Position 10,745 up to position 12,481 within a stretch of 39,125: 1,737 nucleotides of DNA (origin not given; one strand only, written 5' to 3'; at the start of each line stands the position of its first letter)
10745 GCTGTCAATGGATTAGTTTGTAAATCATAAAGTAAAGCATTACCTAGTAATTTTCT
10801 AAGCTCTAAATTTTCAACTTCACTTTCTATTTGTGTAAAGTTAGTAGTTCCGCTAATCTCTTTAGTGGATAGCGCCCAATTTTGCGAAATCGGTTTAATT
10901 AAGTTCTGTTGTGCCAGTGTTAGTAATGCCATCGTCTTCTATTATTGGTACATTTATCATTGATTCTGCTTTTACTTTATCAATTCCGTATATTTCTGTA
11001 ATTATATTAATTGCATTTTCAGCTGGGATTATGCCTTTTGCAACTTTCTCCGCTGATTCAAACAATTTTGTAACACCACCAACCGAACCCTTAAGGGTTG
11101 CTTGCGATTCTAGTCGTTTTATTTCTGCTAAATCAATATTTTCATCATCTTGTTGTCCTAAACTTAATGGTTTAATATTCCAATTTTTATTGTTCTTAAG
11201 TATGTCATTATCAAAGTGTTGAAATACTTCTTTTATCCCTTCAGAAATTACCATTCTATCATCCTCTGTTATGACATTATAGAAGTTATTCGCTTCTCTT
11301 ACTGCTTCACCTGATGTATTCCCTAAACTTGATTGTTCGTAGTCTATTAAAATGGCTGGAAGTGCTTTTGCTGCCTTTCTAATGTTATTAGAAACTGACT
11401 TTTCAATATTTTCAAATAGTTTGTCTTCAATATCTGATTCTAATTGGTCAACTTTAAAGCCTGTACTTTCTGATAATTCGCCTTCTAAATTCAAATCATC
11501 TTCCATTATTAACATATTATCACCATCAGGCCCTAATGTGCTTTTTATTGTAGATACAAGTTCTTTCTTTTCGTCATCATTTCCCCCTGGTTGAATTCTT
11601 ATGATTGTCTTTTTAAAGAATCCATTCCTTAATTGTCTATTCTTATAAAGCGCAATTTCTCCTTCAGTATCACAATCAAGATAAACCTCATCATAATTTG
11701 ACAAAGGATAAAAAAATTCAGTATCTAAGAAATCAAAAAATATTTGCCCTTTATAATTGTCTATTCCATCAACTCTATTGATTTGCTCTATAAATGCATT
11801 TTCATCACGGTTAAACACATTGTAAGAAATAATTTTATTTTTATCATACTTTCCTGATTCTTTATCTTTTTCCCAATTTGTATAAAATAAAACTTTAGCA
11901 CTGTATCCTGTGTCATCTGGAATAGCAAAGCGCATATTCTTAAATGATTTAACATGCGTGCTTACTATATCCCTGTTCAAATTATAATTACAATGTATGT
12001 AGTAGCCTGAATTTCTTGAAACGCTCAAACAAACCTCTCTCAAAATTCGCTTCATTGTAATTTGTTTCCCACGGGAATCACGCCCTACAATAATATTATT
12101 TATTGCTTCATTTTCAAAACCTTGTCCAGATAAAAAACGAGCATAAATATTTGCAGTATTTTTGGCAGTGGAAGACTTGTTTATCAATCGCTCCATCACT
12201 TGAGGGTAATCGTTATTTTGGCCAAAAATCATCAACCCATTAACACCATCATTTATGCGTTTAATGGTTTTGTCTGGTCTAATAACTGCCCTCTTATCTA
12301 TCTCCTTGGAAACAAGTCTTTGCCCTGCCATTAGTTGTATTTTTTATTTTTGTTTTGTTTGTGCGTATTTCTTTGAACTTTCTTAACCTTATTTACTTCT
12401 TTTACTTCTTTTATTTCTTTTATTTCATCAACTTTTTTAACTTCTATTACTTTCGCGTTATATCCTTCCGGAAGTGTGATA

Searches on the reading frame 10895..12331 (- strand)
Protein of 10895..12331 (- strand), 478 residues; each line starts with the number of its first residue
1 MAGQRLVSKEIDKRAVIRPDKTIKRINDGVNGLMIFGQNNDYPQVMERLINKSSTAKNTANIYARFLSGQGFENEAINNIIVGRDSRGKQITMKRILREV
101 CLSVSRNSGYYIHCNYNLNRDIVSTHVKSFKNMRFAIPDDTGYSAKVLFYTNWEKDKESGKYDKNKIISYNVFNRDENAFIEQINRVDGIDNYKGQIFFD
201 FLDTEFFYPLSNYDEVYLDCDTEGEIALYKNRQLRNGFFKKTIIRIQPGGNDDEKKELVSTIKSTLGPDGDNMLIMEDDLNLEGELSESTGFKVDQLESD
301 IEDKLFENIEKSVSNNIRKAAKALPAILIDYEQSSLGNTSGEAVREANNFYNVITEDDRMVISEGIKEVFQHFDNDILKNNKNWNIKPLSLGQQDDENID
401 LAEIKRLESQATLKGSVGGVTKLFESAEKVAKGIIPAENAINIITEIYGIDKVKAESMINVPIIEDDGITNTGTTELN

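Call 13: search_protein_families(library=phrogs, proteins=[window:10895-12331:-])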
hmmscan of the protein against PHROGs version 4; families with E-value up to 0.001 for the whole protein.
window:10895-12331:- (478 aa): 1 family
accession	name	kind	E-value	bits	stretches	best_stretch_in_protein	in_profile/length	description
phrog_11226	-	head and packaging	1.1e-48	167.2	1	20-395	11-383/388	portal protein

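Call 57: search_dna_similar(query=window:10895-12331:-, collection=phages, mode=protein, max_rows=12)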
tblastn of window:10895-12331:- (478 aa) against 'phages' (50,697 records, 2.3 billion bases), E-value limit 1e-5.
Records with a match: 155; places in all: 155; records where one place covers at least 80% of the query: 0.
Best place of each record, by identity: <60% 155.
By first word of the organism name: Bacteroides 98; Phocaeicola 24; Parabacteroides 15; Cellulophaga 7; Flavobacterium 6; Bacteriophage 2; Elizabethkingia 1; OM05-12 1; Tenacibaculum 1.
By host as written in the record: Bacteroides thetaiotaomicron VPI-5482 10; Bacteroides thetaiotaomicron DA638 8; Parabacteroides merdae DA116 6; Bacteroides ovatus DA687 6; Bacteroides caccae DA679 5; Phocaeicola dorei DA26 5; Bacteroides fragilis BL19 4; Bacteroides ovatus DA735 4; and 73 more.
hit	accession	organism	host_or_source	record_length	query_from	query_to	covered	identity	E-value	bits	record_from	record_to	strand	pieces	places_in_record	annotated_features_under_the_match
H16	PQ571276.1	Bacteroides phage BS-TP3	Bacteroides salyersiae BG8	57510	32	389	75%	27.9%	5e-27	121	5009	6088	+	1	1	polyprotein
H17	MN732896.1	Elizabethkingia phage TCUEAP1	Elizabethkingia anophelis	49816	2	350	73%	28.5%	2e-25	116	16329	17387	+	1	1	portal protein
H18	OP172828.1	Parabacteroides phage PM116P6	Parabacteroides merdae DA116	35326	1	370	77%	25.8%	1e-17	92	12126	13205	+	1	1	hypothetical protein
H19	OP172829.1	Parabacteroides phage PM116P7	Parabacteroides merdae DA116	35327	1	370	77%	25.8%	1e-17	92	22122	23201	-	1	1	hypothetical protein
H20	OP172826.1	Parabacteroides phage PM116P4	Parabacteroides merdae DA116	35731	1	370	77%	25.5%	1e-17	92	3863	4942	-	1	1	hypothetical protein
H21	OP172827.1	Parabacteroides phage PM116P5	Parabacteroides merdae DA116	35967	1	370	77%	25.5%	1e-17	92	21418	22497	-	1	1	hypothetical protein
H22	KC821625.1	Cellulophaga phage phi13:1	Cellulophaga baltica #13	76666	32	391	75%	26.1%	3e-16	88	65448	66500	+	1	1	structural protein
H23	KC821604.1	Cellulophaga phage phiST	Cellulophaga baltica MM#3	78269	32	391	75%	26.1%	3e-16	88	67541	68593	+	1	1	structural protein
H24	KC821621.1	Cellulophaga phage phi19:2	Cellulophaga baltica #19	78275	32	391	75%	26.1%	3e-16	88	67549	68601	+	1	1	structural protein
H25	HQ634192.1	Cellulophaga phage phiST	Cellulophaga sp. MM#3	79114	32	391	75%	26.1%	3e-16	88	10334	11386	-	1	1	hypothetical protein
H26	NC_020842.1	Cellulophaga phage phiST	Cellulophaga sp. MM#3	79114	32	391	75%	26.1%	3e-16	88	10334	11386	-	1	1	portal protein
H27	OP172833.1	Parabacteroides phage PM708P2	Parabacteroides merdae DA708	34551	1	370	77%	25.3%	1e-17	92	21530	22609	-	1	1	hypothetical protein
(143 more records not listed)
